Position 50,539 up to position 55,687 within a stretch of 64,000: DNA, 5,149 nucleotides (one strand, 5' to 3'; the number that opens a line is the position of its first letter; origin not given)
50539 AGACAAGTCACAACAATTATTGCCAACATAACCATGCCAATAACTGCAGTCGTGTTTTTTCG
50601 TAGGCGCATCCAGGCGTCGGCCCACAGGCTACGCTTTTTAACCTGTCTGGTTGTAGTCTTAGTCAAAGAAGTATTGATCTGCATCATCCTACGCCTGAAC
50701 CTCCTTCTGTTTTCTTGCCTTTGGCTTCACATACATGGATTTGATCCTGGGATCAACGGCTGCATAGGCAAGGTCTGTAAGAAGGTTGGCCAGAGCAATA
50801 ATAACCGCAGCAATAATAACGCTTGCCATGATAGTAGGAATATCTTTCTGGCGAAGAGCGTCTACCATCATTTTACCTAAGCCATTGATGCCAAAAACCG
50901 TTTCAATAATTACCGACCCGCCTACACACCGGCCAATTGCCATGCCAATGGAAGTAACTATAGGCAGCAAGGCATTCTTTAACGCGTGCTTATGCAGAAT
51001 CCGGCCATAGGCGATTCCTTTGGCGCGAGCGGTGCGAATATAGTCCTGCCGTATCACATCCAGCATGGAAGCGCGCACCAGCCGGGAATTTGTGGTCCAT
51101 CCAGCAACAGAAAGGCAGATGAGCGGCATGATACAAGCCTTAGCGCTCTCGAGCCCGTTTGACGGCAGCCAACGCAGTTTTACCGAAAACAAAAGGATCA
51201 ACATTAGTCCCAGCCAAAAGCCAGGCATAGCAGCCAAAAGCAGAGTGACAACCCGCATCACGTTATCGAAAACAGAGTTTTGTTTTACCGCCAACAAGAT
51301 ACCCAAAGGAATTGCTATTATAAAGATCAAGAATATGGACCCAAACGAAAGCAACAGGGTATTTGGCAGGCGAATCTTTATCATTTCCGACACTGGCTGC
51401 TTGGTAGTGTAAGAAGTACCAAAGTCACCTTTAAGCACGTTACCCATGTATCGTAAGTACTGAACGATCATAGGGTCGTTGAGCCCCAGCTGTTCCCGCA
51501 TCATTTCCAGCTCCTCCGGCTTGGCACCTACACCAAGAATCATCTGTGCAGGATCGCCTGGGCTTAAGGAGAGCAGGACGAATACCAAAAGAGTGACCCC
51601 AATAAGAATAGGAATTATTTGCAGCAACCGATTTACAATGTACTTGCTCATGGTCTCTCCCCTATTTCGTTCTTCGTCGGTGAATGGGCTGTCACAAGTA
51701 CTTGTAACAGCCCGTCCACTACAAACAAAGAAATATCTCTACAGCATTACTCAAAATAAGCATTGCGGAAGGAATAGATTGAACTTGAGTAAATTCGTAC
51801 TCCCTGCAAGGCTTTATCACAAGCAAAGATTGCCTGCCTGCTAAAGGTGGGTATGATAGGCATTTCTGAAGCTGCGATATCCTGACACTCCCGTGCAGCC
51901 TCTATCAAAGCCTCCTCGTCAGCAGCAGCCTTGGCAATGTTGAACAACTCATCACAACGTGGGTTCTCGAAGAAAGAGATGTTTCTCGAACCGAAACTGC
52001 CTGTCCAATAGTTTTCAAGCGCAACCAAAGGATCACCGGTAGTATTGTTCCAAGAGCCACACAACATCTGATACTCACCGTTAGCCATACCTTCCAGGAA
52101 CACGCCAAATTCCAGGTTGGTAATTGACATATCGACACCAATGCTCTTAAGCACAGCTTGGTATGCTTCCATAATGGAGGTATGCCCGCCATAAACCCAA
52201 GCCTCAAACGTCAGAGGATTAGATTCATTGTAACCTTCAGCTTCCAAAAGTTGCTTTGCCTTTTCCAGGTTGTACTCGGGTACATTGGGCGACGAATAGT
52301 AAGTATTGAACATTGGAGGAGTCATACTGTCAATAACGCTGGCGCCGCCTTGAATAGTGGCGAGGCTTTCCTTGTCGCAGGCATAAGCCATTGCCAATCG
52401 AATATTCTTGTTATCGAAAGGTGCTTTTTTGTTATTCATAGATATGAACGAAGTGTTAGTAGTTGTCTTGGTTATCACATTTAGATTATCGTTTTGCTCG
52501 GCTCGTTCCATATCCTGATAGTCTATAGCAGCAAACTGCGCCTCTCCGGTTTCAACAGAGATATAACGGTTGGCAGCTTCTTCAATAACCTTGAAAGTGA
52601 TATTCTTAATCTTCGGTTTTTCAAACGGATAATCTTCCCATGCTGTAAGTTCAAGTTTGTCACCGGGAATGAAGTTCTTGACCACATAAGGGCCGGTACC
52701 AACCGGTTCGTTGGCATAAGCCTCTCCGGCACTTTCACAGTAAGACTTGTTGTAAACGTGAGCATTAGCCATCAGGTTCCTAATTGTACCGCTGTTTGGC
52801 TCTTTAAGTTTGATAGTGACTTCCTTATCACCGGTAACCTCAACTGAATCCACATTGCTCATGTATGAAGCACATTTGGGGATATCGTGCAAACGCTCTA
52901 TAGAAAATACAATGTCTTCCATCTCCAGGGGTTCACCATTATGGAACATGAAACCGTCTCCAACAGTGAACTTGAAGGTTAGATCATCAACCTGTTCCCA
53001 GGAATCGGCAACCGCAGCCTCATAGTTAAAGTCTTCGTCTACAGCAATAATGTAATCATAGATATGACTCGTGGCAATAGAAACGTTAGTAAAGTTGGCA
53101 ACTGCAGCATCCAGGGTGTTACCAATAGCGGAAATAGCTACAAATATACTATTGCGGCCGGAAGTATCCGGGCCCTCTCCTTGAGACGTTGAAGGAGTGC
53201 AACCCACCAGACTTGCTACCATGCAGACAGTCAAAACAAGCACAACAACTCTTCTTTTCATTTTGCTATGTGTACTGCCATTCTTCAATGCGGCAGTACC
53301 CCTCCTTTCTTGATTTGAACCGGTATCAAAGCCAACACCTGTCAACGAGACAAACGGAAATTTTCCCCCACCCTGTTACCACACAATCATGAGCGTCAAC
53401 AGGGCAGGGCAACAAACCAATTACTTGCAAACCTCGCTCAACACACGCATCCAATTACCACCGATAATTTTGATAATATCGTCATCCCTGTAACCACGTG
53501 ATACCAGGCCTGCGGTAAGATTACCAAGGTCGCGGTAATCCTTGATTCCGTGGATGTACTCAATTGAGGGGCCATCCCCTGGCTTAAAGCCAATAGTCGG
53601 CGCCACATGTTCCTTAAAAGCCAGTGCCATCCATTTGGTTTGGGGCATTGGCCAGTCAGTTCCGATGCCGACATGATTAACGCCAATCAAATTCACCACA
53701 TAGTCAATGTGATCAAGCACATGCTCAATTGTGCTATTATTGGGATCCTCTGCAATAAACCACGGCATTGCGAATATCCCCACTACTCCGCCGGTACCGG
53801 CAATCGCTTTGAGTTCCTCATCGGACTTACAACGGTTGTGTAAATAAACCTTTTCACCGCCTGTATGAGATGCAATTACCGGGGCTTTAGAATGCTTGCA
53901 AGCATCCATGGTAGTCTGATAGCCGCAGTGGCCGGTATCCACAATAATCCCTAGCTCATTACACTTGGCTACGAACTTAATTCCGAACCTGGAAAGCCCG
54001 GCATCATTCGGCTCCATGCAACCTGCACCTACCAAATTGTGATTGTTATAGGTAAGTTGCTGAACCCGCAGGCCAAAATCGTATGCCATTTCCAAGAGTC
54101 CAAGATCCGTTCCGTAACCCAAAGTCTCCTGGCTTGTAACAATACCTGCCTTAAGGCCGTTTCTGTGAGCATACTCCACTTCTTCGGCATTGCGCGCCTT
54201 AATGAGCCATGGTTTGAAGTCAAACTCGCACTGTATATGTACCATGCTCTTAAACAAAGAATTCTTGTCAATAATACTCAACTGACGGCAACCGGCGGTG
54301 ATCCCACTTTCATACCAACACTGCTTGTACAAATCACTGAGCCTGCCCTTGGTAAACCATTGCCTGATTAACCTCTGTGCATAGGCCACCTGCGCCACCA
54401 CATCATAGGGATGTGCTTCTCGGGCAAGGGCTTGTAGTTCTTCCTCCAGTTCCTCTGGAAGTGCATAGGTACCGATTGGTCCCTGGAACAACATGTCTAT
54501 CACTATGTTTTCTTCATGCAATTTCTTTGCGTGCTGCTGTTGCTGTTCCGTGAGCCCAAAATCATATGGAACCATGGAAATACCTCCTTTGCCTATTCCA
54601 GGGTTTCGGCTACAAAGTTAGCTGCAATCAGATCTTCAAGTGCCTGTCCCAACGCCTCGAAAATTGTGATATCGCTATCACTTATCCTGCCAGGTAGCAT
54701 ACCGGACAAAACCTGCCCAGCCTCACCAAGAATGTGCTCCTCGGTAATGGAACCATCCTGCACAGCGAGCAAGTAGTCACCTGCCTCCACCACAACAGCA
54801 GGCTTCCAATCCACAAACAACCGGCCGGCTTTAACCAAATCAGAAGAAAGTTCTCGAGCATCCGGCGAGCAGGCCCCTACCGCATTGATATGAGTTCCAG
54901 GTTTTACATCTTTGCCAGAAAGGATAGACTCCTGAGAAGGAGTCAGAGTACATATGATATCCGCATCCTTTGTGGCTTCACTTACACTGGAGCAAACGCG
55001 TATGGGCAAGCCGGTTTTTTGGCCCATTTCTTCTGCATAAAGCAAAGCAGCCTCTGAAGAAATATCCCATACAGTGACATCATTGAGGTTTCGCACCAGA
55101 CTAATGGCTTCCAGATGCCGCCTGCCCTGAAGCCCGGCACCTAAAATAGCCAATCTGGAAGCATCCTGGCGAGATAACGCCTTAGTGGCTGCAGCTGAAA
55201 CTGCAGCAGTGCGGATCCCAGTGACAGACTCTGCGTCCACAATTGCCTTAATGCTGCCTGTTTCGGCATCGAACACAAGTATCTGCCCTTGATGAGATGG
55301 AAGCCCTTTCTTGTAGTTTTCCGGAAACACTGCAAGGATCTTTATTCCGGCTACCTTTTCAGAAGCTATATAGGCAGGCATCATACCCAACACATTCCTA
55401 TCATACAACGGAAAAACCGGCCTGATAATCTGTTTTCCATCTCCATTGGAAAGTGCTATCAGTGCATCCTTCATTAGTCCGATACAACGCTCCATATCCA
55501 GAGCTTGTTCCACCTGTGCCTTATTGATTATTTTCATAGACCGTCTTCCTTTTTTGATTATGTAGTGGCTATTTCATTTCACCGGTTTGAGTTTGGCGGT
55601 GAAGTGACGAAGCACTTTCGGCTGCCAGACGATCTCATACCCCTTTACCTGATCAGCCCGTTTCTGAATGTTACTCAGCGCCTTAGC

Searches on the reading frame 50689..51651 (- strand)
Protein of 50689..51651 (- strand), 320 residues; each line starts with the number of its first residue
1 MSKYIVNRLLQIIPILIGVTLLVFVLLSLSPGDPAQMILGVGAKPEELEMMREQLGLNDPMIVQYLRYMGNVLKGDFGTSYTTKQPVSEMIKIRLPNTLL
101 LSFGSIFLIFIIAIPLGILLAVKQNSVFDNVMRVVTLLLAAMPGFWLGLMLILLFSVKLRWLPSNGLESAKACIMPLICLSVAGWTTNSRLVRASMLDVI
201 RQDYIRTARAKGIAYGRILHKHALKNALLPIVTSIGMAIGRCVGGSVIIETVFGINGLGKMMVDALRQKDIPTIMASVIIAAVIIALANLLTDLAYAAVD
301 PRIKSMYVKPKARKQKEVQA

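Call 9: search_protein_families(library=pfam, proteins=[window:50689-51651:-], max_evalue=0.00001)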
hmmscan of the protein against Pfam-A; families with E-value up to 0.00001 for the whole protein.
window:50689-51651:- (320 aa): 2 families
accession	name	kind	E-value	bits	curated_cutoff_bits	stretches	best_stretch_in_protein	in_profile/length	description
PF00528.27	BPD_transp_1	-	2.1e-44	151.9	26.4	1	113-304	1-183/184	Binding-protein-dependent transport system inner membrane component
PF19300.4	BPD_transp_1_N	-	1.2e-16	61.4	23.8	1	1-101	1-113/114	Binding-prot-dependent transport system membrane comp, N-term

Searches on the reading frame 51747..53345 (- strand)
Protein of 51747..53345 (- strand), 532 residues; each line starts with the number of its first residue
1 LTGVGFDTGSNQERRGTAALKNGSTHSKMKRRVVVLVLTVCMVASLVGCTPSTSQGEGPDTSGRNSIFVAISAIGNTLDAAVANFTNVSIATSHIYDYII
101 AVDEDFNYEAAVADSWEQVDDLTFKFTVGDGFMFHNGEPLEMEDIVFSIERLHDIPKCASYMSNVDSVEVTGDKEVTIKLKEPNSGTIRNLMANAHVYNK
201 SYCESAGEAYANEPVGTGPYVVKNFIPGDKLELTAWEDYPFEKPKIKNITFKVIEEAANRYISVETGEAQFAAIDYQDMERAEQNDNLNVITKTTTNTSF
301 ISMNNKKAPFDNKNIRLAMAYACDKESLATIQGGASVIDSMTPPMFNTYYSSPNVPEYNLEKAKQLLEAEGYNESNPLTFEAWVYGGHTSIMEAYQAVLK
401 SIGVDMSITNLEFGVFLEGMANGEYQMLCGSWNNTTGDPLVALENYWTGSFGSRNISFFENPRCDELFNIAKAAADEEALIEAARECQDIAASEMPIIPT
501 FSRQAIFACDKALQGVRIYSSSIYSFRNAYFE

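Call 9: search_protein_families(library=pfam, proteins=[window:51747-53345:-], max_evalue=0.00001)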
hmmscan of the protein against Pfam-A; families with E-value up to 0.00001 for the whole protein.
window:51747-53345:- (532 aa): 1 family
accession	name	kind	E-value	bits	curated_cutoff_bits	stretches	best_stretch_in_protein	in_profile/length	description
PF00496.27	SBP_bac_5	-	2.8e-75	254.2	32.4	1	108-450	2-364/368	Bacterial extracellular solute-binding proteins, family 5 Middle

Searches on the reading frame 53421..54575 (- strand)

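Call 9: search_protein_families(library=pfam, proteins=[window:53421-54575:-], max_evalue=0.00001)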
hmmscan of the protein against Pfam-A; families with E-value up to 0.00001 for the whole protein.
window:53421-54575:- (384 aa): 1 family
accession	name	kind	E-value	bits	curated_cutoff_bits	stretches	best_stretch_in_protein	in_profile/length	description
PF01244.27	Peptidase_M19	-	7.1e-71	239.4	26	1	127-381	90-319/319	Membrane dipeptidase (Peptidase family M19)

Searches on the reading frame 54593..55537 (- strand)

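Call 9: search_protein_families(library=pfam, proteins=[window:54593-55537:-], max_evalue=0.00001)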
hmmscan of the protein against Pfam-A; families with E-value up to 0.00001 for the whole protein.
window:54593-55537:- (314 aa): 1 family
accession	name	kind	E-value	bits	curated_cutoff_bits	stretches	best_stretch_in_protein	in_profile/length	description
PF02423.21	OCD_Mu_crystall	-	3.4e-73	246.8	24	1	5-313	7-310/314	Ornithine cyclodeaminase/mu-crystallin family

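Call 43: search_protein_families(library=ncbifam, proteins=[window:54593-55537:-], max_evalue=1e-10)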
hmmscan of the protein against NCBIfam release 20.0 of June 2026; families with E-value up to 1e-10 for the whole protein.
window:54593-55537:- (314 aa): 13 families
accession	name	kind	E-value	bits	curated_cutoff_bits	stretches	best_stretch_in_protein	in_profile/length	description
NF006379.0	PRK08618.1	equivalog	3.2e-79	266.6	417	1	1-310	1-312/326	ornithine cyclodeaminase family protein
NF004793.0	PRK06141.1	equivalog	1.2e-73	247.8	322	1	1-313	1-311/314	bifunctional Delta(1)-pyrroline-2-carboxylate/Delta(1)-piperideine-2-carboxylate reductase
TIGR02371.1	ala_DH_arch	equivalog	2.4e-57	194.5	409.15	1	3-311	4-311/325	alanine dehydrogenase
NF006141.0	PRK08291.1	equivalog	1.8e-55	188.2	408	1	50-309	55-315/330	cyclodeaminase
NF045643.1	ImmsucRedBhcD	equivalog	4.8e-50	170.7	500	1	1-311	1-308/321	iminosuccinate reductase BhcD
NF005296.0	PRK06823.1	equivalog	5.7e-49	166.8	438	1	1-311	1-311/315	ornithine cyclodeaminase family protein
TIGR02992.1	ectoine_eutC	equivalog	1.2e-48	165.9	471.65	1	18-308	19-311/326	ectoine utilization protein EutC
NF005603.0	PRK07340.1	equivalog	6.5e-47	160.3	266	1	1-311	4-301/307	delta(1)-pyrroline-2-carboxylate reductase family protein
NF005762.1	PRK07589.1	equivalog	4.1e-41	141.1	350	1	48-312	52-308/334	ornithine cyclodeaminase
NF045512.1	PyrPipCarbRedLhpI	equivalog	2.1e-40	138.8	400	1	4-312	3-296/298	bifunctional Delta(1)-pyrroline-2-carboxylate/Delta(1)-piperideine-2-carboxylate reductase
TIGR03944.1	dehyd_SbnB_fam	equivalog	3.2e-35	121.7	326.9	1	1-311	1-313/327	2,3-diaminopropionate biosynthesis protein SbnB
NF005011.0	PRK06407.1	subfamily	4.9e-29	101.5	337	1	1-311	2-297/302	ornithine cyclodeaminase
NF004848.0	PRK06199.1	subfamily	4.8e-22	78.6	362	1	46-307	75-355/379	tyramine oxidase subunit B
